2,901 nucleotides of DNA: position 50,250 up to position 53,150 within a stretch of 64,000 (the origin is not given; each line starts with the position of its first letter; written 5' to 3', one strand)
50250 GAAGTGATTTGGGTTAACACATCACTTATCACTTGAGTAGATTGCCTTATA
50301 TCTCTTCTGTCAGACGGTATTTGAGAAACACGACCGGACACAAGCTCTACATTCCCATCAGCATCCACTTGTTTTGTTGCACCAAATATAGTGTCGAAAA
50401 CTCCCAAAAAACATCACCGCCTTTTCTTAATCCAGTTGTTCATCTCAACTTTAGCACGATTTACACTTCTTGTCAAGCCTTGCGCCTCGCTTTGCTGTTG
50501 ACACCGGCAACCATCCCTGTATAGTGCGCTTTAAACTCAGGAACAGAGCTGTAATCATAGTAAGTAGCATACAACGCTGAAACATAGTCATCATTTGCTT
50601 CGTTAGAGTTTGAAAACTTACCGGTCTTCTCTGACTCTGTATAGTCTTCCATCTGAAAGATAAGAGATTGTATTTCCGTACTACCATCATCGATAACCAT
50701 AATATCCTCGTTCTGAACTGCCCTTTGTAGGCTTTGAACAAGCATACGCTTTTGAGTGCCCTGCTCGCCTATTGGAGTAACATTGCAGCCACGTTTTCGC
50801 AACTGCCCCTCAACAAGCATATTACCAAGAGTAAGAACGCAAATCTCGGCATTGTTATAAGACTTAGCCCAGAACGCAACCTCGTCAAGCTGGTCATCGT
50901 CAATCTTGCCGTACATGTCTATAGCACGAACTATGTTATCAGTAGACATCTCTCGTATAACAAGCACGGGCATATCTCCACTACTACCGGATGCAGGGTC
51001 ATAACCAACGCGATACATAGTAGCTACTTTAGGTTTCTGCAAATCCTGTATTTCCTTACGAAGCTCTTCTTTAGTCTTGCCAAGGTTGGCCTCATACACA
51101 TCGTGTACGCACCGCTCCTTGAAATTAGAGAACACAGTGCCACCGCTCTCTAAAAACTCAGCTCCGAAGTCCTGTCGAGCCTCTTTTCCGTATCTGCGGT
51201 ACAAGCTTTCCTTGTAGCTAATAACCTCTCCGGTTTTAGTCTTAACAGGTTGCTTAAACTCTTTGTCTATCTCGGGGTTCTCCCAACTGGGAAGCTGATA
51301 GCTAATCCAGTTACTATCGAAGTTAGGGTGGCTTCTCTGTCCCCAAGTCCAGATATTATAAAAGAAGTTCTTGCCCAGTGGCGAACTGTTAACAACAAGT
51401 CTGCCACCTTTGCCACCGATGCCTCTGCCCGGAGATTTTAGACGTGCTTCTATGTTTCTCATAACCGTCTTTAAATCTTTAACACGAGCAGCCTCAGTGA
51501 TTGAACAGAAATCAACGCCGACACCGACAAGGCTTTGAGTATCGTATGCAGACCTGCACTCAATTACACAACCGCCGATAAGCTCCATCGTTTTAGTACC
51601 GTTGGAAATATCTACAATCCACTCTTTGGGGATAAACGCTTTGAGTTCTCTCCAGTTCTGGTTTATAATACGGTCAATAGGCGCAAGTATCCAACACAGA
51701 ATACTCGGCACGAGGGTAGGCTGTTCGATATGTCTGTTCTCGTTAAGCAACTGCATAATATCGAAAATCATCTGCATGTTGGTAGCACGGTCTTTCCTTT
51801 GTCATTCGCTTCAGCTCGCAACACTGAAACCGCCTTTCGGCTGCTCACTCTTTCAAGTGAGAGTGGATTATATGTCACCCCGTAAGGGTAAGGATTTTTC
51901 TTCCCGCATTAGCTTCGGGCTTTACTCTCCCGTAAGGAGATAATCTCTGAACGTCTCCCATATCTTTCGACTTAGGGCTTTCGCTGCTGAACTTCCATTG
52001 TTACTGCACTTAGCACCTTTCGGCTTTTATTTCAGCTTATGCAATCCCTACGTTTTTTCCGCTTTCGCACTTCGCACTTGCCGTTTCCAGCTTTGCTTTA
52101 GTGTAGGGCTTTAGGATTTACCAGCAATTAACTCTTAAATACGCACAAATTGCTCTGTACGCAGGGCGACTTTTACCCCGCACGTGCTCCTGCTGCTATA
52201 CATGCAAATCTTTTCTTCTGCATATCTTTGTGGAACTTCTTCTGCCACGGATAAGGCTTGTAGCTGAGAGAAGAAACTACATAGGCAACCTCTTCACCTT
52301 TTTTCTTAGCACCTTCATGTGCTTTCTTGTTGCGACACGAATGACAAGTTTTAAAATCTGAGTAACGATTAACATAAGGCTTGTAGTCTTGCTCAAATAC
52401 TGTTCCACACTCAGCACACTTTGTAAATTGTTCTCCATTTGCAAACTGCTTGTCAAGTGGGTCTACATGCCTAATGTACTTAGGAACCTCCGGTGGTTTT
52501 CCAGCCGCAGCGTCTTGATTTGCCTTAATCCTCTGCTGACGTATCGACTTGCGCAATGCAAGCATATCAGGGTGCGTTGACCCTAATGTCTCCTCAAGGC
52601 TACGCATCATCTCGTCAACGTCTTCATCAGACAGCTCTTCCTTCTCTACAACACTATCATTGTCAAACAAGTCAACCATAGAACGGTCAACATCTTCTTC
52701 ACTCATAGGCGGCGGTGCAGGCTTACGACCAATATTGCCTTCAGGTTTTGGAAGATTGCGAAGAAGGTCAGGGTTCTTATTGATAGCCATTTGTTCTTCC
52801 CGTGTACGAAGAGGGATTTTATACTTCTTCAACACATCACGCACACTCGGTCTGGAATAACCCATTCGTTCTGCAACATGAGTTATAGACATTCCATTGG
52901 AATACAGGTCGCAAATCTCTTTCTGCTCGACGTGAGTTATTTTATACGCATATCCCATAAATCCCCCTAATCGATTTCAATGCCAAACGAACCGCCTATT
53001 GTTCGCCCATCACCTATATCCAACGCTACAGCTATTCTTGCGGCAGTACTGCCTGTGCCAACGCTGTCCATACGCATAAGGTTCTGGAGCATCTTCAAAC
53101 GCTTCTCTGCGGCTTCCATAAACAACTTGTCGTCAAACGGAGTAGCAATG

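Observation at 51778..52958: Terminase large-subunit gene split by an ORF-less structured RNA (candidate group I-type intron)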

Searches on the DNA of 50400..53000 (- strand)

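Call 3: search_rna_families(source=window, start=51500, end=52500, threshold=evalue, max_evalue=10, show_alignments=3)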
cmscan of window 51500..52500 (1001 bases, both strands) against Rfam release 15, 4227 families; matches with E-value up to 10: 2.
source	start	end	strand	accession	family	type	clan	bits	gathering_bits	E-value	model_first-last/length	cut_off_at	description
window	51844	52184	-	RF00028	Intron_gpI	Intron;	-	28.8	50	3.6e-05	1-253/253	no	Group I catalytic intron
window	51970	52080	-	RF01932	bxd_4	Gene; lncRNA;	-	15.9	40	4.3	1-106/106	no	Bithoraxoid conserved region 4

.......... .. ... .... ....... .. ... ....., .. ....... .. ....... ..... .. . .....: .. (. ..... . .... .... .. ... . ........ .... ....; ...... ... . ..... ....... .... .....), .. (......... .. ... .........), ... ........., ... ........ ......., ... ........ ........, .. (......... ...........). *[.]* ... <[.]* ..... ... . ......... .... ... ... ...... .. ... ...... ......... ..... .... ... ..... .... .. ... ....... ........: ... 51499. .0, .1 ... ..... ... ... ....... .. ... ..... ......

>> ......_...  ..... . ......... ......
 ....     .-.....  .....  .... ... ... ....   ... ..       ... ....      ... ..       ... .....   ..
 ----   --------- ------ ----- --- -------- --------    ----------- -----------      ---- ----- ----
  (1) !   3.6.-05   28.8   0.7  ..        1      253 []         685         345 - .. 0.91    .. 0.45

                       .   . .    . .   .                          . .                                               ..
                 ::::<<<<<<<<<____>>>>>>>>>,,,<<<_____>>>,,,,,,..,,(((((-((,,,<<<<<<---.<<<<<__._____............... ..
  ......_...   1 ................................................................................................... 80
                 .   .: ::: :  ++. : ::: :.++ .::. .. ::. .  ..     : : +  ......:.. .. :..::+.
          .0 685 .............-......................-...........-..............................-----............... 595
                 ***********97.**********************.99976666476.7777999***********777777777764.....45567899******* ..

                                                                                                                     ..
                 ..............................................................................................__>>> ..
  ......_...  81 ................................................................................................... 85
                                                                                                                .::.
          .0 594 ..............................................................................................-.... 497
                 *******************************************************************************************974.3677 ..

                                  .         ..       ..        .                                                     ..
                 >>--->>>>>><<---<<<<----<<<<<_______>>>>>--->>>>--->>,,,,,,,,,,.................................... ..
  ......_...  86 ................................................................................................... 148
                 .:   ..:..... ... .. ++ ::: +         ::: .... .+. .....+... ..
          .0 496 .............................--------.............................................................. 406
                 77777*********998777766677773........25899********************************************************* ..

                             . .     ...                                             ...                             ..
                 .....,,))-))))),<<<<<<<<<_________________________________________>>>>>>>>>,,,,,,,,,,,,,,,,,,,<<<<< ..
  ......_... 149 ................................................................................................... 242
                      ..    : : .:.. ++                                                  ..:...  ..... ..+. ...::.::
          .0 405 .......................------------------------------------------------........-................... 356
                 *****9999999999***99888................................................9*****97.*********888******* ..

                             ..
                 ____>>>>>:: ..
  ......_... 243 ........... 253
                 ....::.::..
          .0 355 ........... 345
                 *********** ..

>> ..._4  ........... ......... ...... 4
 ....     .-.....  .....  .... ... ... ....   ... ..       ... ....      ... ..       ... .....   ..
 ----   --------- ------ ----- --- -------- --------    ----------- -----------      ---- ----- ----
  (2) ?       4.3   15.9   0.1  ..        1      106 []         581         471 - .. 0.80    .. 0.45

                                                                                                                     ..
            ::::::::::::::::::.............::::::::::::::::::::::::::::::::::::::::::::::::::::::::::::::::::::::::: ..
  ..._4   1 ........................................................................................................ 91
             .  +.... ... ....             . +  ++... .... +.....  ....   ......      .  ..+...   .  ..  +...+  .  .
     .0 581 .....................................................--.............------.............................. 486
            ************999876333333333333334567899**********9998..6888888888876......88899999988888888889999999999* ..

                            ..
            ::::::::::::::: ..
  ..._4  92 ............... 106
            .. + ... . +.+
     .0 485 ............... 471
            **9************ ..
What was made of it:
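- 51796..52175 (-): ORF-less group I intron, 380 nt, 45.5% GC. It reads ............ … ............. The first base is U 52175 and the terminal (omega) G is 51796. Rfam RF00028 28.8 bits, model positions 1-253 (call 3).
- The Rfam alignment places the model's conserved U on U 52175 (call 3). No group II model hits the window even at E<=10 in the 1-kb search (call 3).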

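Call 7: search_dna_similar(query=window:50400-53000:-, collection=phages, mode=distant, max_rows=25)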
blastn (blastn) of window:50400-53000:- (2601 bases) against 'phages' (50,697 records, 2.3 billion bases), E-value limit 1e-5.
Records with a match: 119; places in all: 179; records where one place covers at least 80% of the query: 0.
Best place of each record, by identity: 80-90% 26; 60-80% 93.
By first word of the organism name: Staphylococcus 83; Enterococcus 18; Lactococcus 10; Brochothrix 4; Clostridium 2; Silviavirus 1; Bacteriophage 1.
By host as written in the record: Staphylococcus aureus 26; Lactococcus lactis 10; - 9; Staphylococcus sp. 6; Staphylococcus epidermidis F12 6; Enterococcus faecalis 5; Staphylococcus carnosus TM300 5; Staphylococcus epidermidis 5; and 34 more.
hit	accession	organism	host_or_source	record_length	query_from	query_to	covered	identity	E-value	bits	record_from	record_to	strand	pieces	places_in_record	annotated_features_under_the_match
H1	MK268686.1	Enterococcus phage vB_EfaH_EF1TV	Enterococcus faecalis 1/1112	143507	866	1157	11%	71.2%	2e-27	131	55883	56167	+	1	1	none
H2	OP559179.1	Enterococcus phage vB_Efa29212_3e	Enterococcus sp.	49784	866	1157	11%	71.2%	2e-27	131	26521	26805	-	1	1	none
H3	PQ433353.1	Enterococcus phage vB_EfeBG-143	Enterococcus faecalis 95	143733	866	1157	11%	71.2%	2e-27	131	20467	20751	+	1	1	none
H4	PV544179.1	Enterococcus phage Riverwalk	Enterococcus faecalis ATCC 29212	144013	866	1157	11%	71.2%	2e-27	131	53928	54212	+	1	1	none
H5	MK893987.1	Staphylococcus phage PMBT8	Staphylococcus hyicus 07/02 4A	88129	825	1116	11%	71.0%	4e-30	141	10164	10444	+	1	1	none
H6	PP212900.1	Staphylococcus phage PT1-1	Staphylococcus chromogenes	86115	825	1116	11%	70.7%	5e-29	136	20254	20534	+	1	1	hypothetical protein (x2)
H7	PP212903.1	Staphylococcus phage PT94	Staphylococcus chromogenes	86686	825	1116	11%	70.7%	5e-29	136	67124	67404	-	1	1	hypothetical protein (x2)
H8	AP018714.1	Enterococcus phage phiEF17H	-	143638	866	1157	11%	70.2%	8e-26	126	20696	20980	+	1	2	none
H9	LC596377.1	Enterococcus phage phi EF7H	Enterococcus faecalis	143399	866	1157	11%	70.2%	8e-26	126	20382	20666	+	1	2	none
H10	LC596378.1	Enterococcus phage phi EF14H1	Enterococcus faecalis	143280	866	1157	11%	70.2%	8e-26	126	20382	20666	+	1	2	none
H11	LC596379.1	Enterococcus phage phi EF19G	Enterococcus faecalis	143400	866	1157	11%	70.2%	8e-26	126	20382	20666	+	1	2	none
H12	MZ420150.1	Enterococcus phage vB_EfaM_LG1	Enterococcus faecalis ef118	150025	866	1157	11%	70.2%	8e-26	126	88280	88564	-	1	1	record has no annotation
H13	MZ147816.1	Enterococcus phage 113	Enterococcus faecium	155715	866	1157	11%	70.2%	8e-26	126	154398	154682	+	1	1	none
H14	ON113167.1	Enterococcus phage vB_OCPT_Carl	Enterococcus sp.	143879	866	1157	11%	70.2%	8e-26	126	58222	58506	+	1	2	none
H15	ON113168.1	Enterococcus phage vB_OCPT_Car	Enterococcus sp.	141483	866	1157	11%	70.2%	8e-26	126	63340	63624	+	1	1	none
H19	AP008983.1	Clostridium phage c-st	Clostridium botulinum type C strain ...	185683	869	1157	11%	68.6%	5e-29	136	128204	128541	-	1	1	none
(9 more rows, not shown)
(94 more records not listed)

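Call 27: get_annotated_region(hit=H5, flank=2500)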
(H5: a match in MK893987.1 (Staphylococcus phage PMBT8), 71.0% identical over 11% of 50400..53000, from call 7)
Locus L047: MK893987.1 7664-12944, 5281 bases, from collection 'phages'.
description: Staphylococcus phage PMBT8, complete genome.
organism: Staphylococcus phage PMBT8 (NCBI taxid 2590894)
taxonomy: Viruses; Duplodnaviria; Heunggongvirae; Uroviricota; Caudoviricetes; Sextaecvirus
host: Staphylococcus hyicus 07/02 4A; source: piglet; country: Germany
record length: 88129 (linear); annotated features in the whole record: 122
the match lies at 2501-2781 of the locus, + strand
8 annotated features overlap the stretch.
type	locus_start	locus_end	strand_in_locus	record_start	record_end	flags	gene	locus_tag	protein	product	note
CDS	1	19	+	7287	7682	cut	-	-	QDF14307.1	hypothetical protein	-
CDS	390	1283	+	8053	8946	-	-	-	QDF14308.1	hypothetical protein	-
CDS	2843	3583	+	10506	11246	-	-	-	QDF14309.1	hypothetical protein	-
CDS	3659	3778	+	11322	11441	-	-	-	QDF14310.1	hypothetical protein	-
CDS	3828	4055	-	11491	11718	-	-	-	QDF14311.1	hypothetical protein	-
CDS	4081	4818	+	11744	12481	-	-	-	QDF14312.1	hypothetical protein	-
CDS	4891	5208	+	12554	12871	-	-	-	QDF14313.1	major tail protein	-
CDS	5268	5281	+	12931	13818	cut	-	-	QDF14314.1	hypothetical protein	prophage pi2 protein 34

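Call 28: get_annotated_region(hit=H1, flank=2500)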
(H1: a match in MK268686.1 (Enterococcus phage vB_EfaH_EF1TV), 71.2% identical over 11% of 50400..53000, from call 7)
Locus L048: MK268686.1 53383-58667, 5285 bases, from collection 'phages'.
description: Enterococcus phage vB_EfaH_EF1TV, complete genome.
organism: Enterococcus phage vB_EfaH_EF1TV (NCBI taxid 2500558)
taxonomy: Viruses; Duplodnaviria; Heunggongvirae; Uroviricota; Caudoviricetes; Herelleviridae; Brockvirinae; Kochikohdavirus
host: Enterococcus faecalis 1/1112; source: hospital wastewater; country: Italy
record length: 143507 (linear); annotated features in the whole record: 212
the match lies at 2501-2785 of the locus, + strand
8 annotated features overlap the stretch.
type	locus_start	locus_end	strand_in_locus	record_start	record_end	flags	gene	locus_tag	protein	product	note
CDS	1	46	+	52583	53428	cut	-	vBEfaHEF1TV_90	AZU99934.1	hypothetical protein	-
CDS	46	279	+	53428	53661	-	-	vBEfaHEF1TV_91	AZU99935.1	hypothetical protein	-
CDS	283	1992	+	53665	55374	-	-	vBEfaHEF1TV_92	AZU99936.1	putative major tail sheath protein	-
CDS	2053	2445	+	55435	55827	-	-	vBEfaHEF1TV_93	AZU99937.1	putative structural protein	-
CDS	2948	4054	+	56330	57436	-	-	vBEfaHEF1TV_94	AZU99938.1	hypothetical protein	-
CDS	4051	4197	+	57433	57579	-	-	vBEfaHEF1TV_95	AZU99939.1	hypothetical protein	-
CDS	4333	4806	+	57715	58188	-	-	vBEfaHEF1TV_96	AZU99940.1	hypothetical protein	-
CDS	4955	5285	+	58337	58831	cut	-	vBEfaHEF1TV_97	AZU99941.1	putative RNA polymerase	-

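Call 29: get_annotated_region(hit=H19, flank=2500)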
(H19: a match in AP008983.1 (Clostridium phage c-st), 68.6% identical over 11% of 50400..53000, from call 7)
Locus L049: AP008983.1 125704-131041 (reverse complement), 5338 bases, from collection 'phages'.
description: Clostridium phage c-st genomic DNA, complete genome.
organism: Clostridium phage c-st (NCBI taxid 12336)
taxonomy: Viruses; Duplodnaviria; Heunggongvirae; Uroviricota; Caudoviricetes
host: Clostridium botulinum type C strain C-Stockholm; source: -; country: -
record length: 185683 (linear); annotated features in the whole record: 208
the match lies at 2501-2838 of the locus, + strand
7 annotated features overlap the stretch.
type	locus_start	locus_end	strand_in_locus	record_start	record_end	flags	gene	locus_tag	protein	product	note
CDS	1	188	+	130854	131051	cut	-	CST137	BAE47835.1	hypothetical protein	-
CDS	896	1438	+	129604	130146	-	-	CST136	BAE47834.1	hypothetical protein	-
CDS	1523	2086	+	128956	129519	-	-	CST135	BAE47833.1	hypothetical protein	-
CDS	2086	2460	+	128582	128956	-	-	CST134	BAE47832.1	hypothetical protein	-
CDS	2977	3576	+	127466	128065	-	-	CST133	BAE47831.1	putative IS transposase (OrfA)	similar to transposase-related proteins, e.g., (gi|6176523|gb|AAF05600.1|AF189015_1) [Helicobacter pylori] percent ...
CDS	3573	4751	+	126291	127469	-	-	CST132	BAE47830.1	putative IS transposase (OrfB)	similar to transposase-like proteins, e.g., (gi|28211513|ref|NP_782457.1|) transposase [Clostridium tetani E88] percent ...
CDS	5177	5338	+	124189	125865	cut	-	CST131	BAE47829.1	conserved hypothetical phage-related protein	B. subtilis bacteriophage SP beta YomI-homolog (N-ter part only), similar to N-ter part of putative transglycosylase ...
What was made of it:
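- The c-st copy is followed by IS607-type OrfA/OrfB (call 29).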

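Call 41: search_dna_similar(query=window:51796-52176:-, collection=phages, mode=distant, max_rows=60, rows=spread, max_evalue=0.001)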
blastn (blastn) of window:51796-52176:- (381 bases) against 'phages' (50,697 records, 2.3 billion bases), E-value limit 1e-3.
Records with a match: 132; places in all: 208; records where one place covers at least 80% of the query: 0.
Best place of each record, by identity: 80-90% 32; 60-80% 100.
By first word of the organism name: Staphylococcus 88; Enterococcus 18; Lactococcus 10; Vibrio 5; Brochothrix 4; Clostridium 2; Pseudomonas 2; Listeria 1; Silviavirus 1; Bacteriophage 1.
By host as written in the record: Staphylococcus aureus 27; Lactococcus lactis 10; - 9; Staphylococcus sp. 6; Staphylococcus epidermidis F12 6; Enterococcus faecalis 5; Staphylococcus carnosus TM300 5; Staphylococcus epidermidis 5; and 41 more.
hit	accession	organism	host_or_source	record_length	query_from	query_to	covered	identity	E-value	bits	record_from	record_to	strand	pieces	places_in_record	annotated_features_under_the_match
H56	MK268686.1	Enterococcus phage vB_EfaH_EF1TV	Enterococcus faecalis 1/1112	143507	42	333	77%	71.2%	3e-28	131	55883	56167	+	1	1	none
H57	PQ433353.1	Enterococcus phage vB_EfeBG-143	Enterococcus faecalis 95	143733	42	333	77%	71.2%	3e-28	131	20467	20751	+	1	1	none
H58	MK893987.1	Staphylococcus phage PMBT8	Staphylococcus hyicus 07/02 4A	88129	1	292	77%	71.0%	5e-31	141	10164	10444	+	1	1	none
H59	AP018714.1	Enterococcus phage phiEF17H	-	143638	42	333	77%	70.2%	1e-26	126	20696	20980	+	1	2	none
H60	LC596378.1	Enterococcus phage phi EF14H1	Enterococcus faecalis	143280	42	333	77%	70.2%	1e-26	126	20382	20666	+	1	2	none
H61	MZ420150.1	Enterococcus phage vB_EfaM_LG1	Enterococcus faecalis ef118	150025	42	333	77%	70.2%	1e-26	126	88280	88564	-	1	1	record has no annotation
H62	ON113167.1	Enterococcus phage vB_OCPT_Carl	Enterococcus sp.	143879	42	333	77%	70.2%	1e-26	126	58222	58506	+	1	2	none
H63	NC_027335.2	Enterococcus phage ECP3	Enterococcus faecalis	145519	42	333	77%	70.2%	1e-25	122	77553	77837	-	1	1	none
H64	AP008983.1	Clostridium phage c-st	Clostridium botulinum type C strain ...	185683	45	333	76%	68.6%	6e-30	136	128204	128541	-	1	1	none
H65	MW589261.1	Staphylococcus phage vB-SscS-F1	Mammaliicoccus sciuri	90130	41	287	65%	71.1%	5e-25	121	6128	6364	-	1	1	none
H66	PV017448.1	Staphylococcus phage CIFT_MFB_MRSA32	Staphylococcus aureus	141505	175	335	42%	72.1%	5e-12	78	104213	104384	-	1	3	none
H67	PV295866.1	Staphylococcus phage CIFT_MFB_MRSA13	Staphylococcus aureus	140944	175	335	42%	72.1%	5e-12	78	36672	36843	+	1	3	none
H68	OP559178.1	Enterococcus phage vB_Efa29212_3e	Enterococcus sp.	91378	48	198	40%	73.9%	1e-14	86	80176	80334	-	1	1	none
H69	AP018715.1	Enterococcus phage phiM1EF22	-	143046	48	198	40%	72.7%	5e-12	77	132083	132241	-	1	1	none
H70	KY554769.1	Lactococcus phage AM2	Lactococcus lactis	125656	48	198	40%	71.2%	8e-10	71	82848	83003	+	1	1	none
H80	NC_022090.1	Staphylococcus phage vB_SauM_Remus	Staphylococcus aureus (phage ...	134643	175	292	31%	80.8%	3e-22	111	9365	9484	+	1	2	similar to portal protein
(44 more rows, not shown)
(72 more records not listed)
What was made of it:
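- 51796..52175 (-): About 70% identity to phage ribozymes (calls 7, 41).
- E-values reach 5e-31 (calls 7, 41).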

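Call 42: get_annotated_region(hit=H80, flank=3000)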
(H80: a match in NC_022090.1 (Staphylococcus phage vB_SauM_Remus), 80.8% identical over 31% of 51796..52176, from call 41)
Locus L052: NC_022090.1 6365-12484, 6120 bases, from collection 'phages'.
description: Staphylococcus phage vB_SauM_Remus, complete genome.
organism: Staphylococcus phage vB_SauM_Remus (NCBI taxid 1235659)
taxonomy: Viruses; Duplodnaviria; Heunggongvirae; Uroviricota; Caudoviricetes; Herelleviridae; Twortvirinae; Silviavirus; Silviavirus remus
host: Staphylococcus aureus (phage propagation strain 47); source: -; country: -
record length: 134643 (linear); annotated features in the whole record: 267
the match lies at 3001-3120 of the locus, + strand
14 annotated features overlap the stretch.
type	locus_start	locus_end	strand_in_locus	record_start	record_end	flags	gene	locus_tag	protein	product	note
CDS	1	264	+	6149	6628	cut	-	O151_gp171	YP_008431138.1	hypothetical protein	-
CDS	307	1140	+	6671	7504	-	-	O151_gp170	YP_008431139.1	hypothetical protein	-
regulatory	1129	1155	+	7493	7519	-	-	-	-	terminator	Rho-independent terminator; discovered using TransTerm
CDS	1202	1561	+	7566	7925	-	-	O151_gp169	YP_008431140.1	hypothetical protein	-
CDS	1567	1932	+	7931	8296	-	-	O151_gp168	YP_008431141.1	portal protein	-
misc_feature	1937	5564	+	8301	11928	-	-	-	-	-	similar to portal protein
regulatory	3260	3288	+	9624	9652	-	-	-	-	promoter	discovered using MEME with manual verification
CDS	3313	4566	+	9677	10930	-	-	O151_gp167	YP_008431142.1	transposase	-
regulatory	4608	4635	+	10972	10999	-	-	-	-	promoter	discovered using MEME with manual verification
regulatory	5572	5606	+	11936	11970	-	-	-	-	terminator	Rho-independent terminator; discovered using TransTerm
regulatory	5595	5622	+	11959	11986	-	-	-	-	promoter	discovered using MEME with manual verification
regulatory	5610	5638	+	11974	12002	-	-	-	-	promoter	discovered using MEME with manual verification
regulatory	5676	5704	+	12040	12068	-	-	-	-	promoter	discovered using MEME with manual verification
CDS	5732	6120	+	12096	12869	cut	-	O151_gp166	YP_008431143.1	head maturation protease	structural protein confirmed with ESI-MS/MS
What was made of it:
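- Tried and rejected: GenBank records of the related phage introns carry no join annotation, so annotated splice sites could not be used (calls 27-29, 42).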

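Call 70: search_rna_families(sources=[L003, L055, L048, L049, L057, L042, L044], threshold=evalue, max_evalue=0.01)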
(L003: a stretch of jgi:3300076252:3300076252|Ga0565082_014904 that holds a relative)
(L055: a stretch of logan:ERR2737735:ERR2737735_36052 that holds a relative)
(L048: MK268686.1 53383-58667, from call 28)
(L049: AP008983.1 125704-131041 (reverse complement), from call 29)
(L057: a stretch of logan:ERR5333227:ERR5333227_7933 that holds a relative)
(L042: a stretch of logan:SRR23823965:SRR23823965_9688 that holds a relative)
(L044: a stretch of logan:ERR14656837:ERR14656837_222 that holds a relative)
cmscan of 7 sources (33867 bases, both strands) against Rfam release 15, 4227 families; matches with E-value up to 0.01: 7.
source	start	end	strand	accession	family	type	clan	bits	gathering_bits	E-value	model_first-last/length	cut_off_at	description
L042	1935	2075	+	RF02004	group-II-D1D4-5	Intron;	CL00102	104.1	34.5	7.8e-22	1-201/201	no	Group II catalytic intron D1-D4-5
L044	1932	2075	+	RF02004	group-II-D1D4-5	Intron;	CL00102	98.8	34.5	1.8e-20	1-201/201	no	Group II catalytic intron D1-D4-5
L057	1615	1923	+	RF00028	Intron_gpI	Intron;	-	71.7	50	1.6e-16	1-253/253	no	Group I catalytic intron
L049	4800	4861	+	RF03064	RAGATH-18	Gene; sRNA;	-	61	44.9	6.6e-10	1-71/71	no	RAGATH-18 RNA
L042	2402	2486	+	RF00029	Intron_gpII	Intron;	-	58.3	40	3.7e-09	1-77/77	no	Group II catalytic intron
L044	2402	2486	+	RF00029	Intron_gpII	Intron;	-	56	40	1.4e-08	1-77/77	no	Group II catalytic intron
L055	1649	1925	+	RF00028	Intron_gpI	Intron;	-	28.7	50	0.0013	1-253/253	no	Group I catalytic intron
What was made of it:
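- On Group I intron (Rfam RF00028): L003, EF1TV and c-st are missed at E<=0.01 (call 70).
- The general model misses three homologous relatives altogether at E<=0.01 (call 70), so the database test alone would not have passed.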
